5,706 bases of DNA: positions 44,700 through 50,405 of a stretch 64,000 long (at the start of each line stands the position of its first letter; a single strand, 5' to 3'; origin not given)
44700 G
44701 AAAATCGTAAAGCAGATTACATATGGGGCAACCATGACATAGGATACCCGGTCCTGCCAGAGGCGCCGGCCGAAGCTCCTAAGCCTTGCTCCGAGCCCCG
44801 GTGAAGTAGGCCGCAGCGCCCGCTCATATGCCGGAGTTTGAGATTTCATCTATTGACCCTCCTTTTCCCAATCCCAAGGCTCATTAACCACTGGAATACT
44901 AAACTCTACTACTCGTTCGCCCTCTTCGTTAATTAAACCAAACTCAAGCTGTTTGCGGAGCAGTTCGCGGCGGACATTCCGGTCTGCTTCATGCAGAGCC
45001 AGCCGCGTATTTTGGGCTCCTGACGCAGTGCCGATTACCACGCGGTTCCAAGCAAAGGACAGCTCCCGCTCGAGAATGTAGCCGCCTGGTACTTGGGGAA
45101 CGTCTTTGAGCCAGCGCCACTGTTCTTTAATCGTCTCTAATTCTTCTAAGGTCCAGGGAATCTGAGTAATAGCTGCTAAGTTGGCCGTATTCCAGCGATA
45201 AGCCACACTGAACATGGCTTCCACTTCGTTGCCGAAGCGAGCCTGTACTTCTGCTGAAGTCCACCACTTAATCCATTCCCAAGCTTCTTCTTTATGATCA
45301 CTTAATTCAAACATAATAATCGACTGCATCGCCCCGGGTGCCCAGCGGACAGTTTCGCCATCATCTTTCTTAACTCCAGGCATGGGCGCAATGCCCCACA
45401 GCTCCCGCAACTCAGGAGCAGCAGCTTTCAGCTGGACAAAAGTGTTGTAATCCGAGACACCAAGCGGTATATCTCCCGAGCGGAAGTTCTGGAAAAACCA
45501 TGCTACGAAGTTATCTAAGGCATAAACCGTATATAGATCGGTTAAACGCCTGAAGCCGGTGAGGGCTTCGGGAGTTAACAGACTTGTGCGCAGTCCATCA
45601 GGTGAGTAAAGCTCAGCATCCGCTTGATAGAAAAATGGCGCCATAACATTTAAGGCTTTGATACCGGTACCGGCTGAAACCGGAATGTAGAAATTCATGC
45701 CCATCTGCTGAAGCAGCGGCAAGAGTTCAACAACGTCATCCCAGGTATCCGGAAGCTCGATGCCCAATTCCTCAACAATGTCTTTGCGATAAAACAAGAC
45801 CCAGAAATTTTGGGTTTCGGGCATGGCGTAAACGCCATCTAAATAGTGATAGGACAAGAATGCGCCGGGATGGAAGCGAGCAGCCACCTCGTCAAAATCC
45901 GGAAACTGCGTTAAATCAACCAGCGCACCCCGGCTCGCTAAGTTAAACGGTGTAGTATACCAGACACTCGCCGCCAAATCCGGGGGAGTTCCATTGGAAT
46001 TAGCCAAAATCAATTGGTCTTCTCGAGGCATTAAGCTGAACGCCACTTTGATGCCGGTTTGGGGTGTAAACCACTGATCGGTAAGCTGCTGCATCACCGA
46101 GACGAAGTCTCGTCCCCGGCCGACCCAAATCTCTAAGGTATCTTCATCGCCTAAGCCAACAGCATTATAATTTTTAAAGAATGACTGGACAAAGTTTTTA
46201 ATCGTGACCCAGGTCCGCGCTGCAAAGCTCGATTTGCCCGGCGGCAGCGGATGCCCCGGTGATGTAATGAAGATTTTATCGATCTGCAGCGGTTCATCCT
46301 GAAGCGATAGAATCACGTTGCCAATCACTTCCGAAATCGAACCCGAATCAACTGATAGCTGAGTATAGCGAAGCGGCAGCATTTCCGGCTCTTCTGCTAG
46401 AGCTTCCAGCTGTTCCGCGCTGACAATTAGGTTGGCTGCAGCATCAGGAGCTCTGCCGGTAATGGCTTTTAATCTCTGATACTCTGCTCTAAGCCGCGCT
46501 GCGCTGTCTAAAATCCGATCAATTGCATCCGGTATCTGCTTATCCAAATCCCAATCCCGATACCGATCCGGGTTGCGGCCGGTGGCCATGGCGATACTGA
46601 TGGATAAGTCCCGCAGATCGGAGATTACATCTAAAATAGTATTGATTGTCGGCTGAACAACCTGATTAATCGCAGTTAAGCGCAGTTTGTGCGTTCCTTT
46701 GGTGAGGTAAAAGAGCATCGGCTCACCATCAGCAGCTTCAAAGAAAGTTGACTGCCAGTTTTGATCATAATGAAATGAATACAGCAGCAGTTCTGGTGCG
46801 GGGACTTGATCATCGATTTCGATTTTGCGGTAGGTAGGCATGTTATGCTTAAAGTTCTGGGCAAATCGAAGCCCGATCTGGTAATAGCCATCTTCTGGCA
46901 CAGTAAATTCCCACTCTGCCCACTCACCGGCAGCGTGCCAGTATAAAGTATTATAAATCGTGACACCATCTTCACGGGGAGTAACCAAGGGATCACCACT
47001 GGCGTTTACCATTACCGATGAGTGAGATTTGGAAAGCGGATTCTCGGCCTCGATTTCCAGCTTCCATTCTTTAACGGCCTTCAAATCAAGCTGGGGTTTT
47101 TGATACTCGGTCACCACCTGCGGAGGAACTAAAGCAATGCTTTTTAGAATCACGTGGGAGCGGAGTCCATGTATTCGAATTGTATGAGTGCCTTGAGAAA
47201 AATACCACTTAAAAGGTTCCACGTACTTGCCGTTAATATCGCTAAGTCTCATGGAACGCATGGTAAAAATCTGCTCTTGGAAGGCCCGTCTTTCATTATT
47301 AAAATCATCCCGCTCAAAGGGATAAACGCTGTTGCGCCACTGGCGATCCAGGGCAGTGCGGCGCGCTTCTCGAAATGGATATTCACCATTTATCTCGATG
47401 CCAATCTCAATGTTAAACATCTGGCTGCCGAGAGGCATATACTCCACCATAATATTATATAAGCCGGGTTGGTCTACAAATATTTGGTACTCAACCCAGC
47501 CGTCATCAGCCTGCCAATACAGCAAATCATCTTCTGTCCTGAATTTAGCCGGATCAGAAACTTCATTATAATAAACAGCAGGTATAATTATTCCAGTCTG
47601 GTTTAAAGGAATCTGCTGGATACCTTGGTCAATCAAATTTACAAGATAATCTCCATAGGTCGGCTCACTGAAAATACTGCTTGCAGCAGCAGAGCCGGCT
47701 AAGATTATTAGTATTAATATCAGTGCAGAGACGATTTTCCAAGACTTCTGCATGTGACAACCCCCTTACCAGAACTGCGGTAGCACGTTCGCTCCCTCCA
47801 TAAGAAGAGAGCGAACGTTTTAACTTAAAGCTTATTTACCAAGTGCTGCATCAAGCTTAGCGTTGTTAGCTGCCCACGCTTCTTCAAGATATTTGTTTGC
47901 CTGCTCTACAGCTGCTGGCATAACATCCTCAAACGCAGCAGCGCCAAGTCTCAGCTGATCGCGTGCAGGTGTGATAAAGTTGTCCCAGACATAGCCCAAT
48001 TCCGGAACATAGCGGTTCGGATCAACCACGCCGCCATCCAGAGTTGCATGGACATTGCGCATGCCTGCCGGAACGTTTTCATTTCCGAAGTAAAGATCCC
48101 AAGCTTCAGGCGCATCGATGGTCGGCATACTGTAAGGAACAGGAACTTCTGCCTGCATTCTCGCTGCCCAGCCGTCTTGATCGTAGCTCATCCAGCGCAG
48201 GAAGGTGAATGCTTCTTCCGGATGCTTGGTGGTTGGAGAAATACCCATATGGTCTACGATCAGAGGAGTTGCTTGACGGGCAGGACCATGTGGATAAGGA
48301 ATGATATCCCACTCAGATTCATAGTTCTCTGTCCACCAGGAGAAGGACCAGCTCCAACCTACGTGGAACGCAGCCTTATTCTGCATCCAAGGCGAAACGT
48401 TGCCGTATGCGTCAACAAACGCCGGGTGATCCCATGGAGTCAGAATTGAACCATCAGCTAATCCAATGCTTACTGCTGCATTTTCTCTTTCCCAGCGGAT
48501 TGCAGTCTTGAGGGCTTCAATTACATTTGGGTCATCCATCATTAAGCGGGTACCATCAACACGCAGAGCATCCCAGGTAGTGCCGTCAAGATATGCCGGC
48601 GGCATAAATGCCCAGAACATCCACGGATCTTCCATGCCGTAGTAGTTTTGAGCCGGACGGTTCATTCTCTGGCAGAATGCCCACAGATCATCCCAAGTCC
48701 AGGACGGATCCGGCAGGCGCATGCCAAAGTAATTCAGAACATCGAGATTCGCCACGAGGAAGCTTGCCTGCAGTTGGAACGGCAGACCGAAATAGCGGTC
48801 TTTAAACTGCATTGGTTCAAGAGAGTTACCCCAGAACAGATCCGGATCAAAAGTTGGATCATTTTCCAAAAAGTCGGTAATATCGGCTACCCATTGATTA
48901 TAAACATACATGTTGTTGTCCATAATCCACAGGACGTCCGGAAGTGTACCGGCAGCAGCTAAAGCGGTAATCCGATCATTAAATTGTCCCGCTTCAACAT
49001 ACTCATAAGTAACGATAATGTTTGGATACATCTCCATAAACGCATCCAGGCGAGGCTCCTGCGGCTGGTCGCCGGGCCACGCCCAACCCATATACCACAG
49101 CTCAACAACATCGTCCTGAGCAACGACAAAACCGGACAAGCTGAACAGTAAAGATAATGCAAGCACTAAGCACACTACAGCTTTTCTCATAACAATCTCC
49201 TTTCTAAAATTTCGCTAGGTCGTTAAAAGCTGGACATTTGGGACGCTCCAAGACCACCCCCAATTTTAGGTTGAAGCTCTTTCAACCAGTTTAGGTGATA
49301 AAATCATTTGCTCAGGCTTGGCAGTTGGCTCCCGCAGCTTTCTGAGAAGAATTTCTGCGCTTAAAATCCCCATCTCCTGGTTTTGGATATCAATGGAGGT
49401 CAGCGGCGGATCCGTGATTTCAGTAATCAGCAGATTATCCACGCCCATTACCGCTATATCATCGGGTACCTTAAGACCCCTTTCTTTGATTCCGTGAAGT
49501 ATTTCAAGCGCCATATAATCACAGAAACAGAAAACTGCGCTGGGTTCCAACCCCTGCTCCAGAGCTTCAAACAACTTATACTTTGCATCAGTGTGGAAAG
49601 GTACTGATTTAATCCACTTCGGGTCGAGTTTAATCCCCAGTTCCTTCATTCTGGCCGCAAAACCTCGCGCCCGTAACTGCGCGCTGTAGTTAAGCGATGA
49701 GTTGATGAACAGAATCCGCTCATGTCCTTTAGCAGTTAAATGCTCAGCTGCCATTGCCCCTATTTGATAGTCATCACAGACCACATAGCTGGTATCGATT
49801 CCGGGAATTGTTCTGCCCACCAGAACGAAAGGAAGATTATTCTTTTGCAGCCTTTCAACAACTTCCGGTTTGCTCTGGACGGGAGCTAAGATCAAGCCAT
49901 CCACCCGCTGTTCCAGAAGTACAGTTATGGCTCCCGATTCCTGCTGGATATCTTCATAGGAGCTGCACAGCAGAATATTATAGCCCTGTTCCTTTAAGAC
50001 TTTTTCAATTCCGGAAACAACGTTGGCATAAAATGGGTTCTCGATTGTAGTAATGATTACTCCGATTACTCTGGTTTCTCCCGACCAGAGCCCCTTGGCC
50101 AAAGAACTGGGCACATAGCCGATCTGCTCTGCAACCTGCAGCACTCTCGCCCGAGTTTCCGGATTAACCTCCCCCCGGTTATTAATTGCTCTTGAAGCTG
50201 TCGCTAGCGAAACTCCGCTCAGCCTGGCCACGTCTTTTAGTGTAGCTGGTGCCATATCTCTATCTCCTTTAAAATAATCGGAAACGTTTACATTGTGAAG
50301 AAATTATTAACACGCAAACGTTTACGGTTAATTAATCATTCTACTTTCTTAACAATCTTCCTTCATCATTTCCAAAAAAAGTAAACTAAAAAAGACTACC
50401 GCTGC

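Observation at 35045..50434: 15-kb translationally coupled operon between eno and secG: LacI, 2 SBPs, 2 permease pairs, NHL-Yip1 protein, large secreted unknown, GH51, Cys-rich protein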

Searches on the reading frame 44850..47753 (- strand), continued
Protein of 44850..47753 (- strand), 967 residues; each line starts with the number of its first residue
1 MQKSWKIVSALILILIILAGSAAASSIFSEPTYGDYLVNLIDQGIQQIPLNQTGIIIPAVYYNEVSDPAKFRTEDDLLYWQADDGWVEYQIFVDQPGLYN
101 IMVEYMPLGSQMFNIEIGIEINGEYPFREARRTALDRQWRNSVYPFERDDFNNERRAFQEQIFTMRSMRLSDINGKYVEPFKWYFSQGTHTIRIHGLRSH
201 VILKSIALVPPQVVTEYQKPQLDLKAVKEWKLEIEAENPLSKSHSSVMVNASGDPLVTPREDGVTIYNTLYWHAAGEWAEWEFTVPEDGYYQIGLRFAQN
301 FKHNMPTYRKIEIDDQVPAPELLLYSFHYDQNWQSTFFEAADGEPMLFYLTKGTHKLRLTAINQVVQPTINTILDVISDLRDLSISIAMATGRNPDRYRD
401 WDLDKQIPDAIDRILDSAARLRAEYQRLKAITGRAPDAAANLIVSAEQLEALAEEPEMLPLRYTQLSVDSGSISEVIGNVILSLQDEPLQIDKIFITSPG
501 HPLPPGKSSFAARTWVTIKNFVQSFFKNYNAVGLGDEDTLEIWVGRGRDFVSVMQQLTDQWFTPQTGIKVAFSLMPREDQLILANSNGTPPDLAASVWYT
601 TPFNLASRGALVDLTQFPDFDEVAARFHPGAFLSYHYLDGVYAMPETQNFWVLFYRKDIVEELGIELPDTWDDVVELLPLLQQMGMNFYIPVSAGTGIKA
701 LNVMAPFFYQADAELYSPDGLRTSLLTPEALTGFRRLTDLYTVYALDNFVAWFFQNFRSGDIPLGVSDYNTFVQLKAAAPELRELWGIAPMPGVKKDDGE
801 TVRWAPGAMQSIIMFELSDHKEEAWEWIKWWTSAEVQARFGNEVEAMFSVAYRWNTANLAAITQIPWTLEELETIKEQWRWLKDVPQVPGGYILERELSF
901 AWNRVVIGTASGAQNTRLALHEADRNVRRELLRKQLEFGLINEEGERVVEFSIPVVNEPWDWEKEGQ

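Call 83: search_protein_families(library=pfam, proteins=[P0069, P0070, P0081, window:44850-47753:-], max_evalue=1)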
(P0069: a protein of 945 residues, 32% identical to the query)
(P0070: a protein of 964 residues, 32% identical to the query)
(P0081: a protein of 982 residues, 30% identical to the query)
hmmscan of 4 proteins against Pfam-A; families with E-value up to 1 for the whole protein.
P0069 (945 aa): 3 families
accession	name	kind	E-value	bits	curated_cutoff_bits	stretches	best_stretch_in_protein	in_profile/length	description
PF13416.11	SBP_bac_8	-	1.2e-17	65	27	1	553-828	6-256/279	Bacterial extracellular solute-binding protein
PF16990.11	CBM_35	-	1.8e-05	25.5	28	2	77-118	35-73/121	Carbohydrate binding module (family 35)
PF25275.1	Golvesin_C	-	0.0003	21.3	31.6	1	271-302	38-69/132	Golvesin C-terminal domain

P0070 (964 aa): 5 families
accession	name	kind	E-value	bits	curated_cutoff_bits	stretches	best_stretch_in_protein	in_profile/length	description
PF13416.11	SBP_bac_8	-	1.6e-24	87.6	27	1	582-865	4-252/279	Bacterial extracellular solute-binding protein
PF01547.30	SBP_bac_1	-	1.4e-20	75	26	1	575-862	9-306/307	Bacterial extracellular solute-binding protein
PF16990.11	CBM_35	-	5.9e-06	27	28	1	94-122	31-59/121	Carbohydrate binding module (family 35)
PF25275.1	Golvesin_C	-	0.0053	17.3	31.6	0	98-125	40-67/132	Golvesin C-terminal domain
PF08066.17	PMC2NT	-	0.18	12.9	23.3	1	423-493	14-89/91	PMC2NT (NUC016) domain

P0081 (982 aa): 7 families
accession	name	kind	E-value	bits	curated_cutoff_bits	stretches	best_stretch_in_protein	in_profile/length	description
PF01547.30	SBP_bac_1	-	3.4e-21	77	26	1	576-880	6-306/307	Bacterial extracellular solute-binding protein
PF16990.11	CBM_35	-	5.3e-06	27.2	28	2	99-129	31-61/121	Carbohydrate binding module (family 35)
PF25275.1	Golvesin_C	-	0.0013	19.2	31.6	0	101-126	38-63/132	Golvesin C-terminal domain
PF03422.21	CBM_6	-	0.0049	17.6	28.9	1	300-392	27-111/125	Carbohydrate binding module (family 6)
PF00036.39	EF-hand_1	-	0.12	12.4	25.4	0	833-850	8-25/29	EF hand domain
PF24580.1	DUF7607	-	0.19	12.3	27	0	352-416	10-70/110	Domain of unknown function (DUF7607)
PF08066.17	PMC2NT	-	0.22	12.6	23.3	0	428-469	14-56/91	PMC2NT (NUC016) domain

window:44850-47753:- (967 aa): 5 families
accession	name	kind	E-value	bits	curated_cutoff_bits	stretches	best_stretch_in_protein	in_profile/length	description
PF01547.30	SBP_bac_1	-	1.8e-23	84.4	26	1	565-838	21-307/307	Bacterial extracellular solute-binding protein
PF13416.11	SBP_bac_8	-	4.2e-18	66.6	27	1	562-840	6-252/279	Bacterial extracellular solute-binding protein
PF10413.14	Rhodopsin_N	-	0.052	13.8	27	1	685-709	5-25/36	Amino terminal of the G-protein receptor rhodopsin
PF25275.1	Golvesin_C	-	0.086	13.3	31.6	0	276-306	40-70/132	Golvesin C-terminal domain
PF13343.11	SBP_bac_6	-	0.16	11.8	24.6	0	810-840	181-211/245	Bacterial extracellular solute-binding protein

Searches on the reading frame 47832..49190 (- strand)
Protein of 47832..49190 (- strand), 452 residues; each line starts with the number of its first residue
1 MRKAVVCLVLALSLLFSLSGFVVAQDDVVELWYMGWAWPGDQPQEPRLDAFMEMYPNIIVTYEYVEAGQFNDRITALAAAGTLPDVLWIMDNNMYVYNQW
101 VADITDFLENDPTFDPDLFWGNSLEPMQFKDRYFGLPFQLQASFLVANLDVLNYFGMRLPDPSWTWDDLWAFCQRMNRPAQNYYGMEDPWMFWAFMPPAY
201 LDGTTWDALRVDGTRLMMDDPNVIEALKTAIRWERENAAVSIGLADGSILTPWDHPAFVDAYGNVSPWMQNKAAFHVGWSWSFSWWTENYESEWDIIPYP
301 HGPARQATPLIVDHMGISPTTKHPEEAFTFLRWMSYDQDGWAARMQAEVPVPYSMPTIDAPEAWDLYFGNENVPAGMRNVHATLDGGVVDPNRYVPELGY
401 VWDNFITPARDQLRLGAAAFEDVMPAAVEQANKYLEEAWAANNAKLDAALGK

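Call 4: search_protein_families(library=pfam, proteins=[window:47832-49190:-], max_evalue=0.01)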
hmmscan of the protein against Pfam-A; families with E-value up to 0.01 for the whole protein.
window:47832-49190:- (452 aa): 3 families
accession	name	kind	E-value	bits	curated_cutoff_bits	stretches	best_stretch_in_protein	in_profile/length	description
PF01547.30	SBP_bac_1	-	6.9e-22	79.2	26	1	49-334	15-300/307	Bacterial extracellular solute-binding protein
PF13416.11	SBP_bac_8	-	3.6e-19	70.1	27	1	48-356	3-266/279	Bacterial extracellular solute-binding protein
PF03791.18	KNOX2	-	0.0069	16.3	27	0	45-63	5-23/48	KNOX2 domain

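Call 5: search_protein_families(library=ncbifam, proteins=[window:47832-49190:-], max_evalue=0.01)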
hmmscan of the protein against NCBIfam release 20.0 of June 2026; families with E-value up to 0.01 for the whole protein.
window:47832-49190:- (452 aa): 0 families

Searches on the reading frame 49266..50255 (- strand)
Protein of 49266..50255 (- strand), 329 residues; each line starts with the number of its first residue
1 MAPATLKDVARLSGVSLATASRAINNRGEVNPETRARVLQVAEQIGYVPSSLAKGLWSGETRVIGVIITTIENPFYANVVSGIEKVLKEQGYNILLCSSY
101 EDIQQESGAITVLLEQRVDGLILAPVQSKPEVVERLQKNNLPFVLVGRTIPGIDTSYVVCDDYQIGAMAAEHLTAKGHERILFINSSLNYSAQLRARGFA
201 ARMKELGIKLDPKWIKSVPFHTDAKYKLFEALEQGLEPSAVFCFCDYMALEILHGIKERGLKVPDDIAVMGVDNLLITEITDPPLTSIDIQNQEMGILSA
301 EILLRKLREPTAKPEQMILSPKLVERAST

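Call 4: search_protein_families(library=pfam, proteins=[window:49266-50255:-], max_evalue=0.01)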
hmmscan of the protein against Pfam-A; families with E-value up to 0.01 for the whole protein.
window:49266-50255:- (329 aa): 4 families
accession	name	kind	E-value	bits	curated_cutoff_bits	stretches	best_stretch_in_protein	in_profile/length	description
PF00532.27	Peripla_BP_1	-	4e-36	125.4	22.2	1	62-319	2-273/281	Periplasmic binding proteins and sugar binding domain of LacI family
PF13377.12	Peripla_BP_3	-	5.2e-36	124.7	26.5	1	170-329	1-167/167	Periplasmic binding protein-like domain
PF13407.12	Peripla_BP_4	-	4.4e-19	69.5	35.1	1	64-275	1-219/258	Periplasmic binding protein domain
PF00356.27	LacI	-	2.5e-18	66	27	1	5-50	1-46/46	Bacterial regulatory proteins, lacI family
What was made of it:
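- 49266..50255 (-): LacI-family repressor, 329 aa. A variable add-on, not part of the conserved cassette. Pfam LacI HTH plus Peripla_BP_1/3 (call 4).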

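Call 5: search_protein_families(library=ncbifam, proteins=[window:49266-50255:-], max_evalue=0.01)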
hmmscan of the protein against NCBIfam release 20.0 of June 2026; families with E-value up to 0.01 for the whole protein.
window:49266-50255:- (329 aa): 22 families
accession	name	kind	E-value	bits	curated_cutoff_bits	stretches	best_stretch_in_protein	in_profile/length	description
NF047341.1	lactose_RbsR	equivalog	5.8e-68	229.6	382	1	4-329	3-328/331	ribose utilization transcriptional repressor RbsR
NF007743.0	PRK10423.1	equivalog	9.2e-64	215.6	531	1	4-328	2-329/330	ribose operon transcriptional repressor RbsR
NF007979.0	PRK10703.1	equivalog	1.7e-61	208.3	501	1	4-328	2-330/341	HTH-type transcriptional repressor PurR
NF008269.0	PRK11041.1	equivalog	5.4e-61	206.5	436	1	2-329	8-337/342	DNA-binding transcriptional regulator CytR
TIGR01481.1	ccpA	equivalog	2e-56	191.8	442.35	1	5-329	4-329/330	catabolite control protein A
NF052440.1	TransRegGNTRPSEAE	equivalog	7.3e-53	179.8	400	1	4-329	6-333/333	HTH-type transcriptional regulator GntR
NF007706.0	PRK10401.1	equivalog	2e-52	178.6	555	1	5-328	3-328/346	HTH-type transcriptional regulator GalS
NF007449.0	PRK10014.1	subfamily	1.9e-49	168.6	310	1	4-326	7-341/342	Mal regulon transcriptional regulator MalI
NF008002.0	PRK10727.1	equivalog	7.4e-49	166.7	557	1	4-328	2-328/341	HTH-type transcriptional regulator GalR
TIGR02417.1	fruct_sucro_rep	subfamily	4.4e-47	160.9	389.55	1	5-326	1-326/327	D-fructose-responsive transcription factor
NF051853.1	TransRegUriRCory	equivalog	7e-43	147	550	1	4-328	1-323/327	transcriptional regulator UriR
NF007075.0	PRK09526.1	subfamily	1.3e-41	142.7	340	1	2-329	4-331/358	LacI family DNA-binding transcriptional regulator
NF047913.1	TransRegIdnR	equivalog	1.2e-39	136.5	500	1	5-315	7-317/331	DNA-binding transcriptional regulator IdnR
NF008452.0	PRK11303.1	equivalog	1.2e-37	129.9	385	1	5-323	2-325/332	catabolite repressor/activator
NF011563.0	PRK14987.1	equivalog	3.3e-31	108.7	433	1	5-319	7-321/331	gluconate operon transcriptional repressor GntR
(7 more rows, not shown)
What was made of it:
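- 49266..50255 (-): The best NCBIfam hits are below the equivalog cut-offs (call 5).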
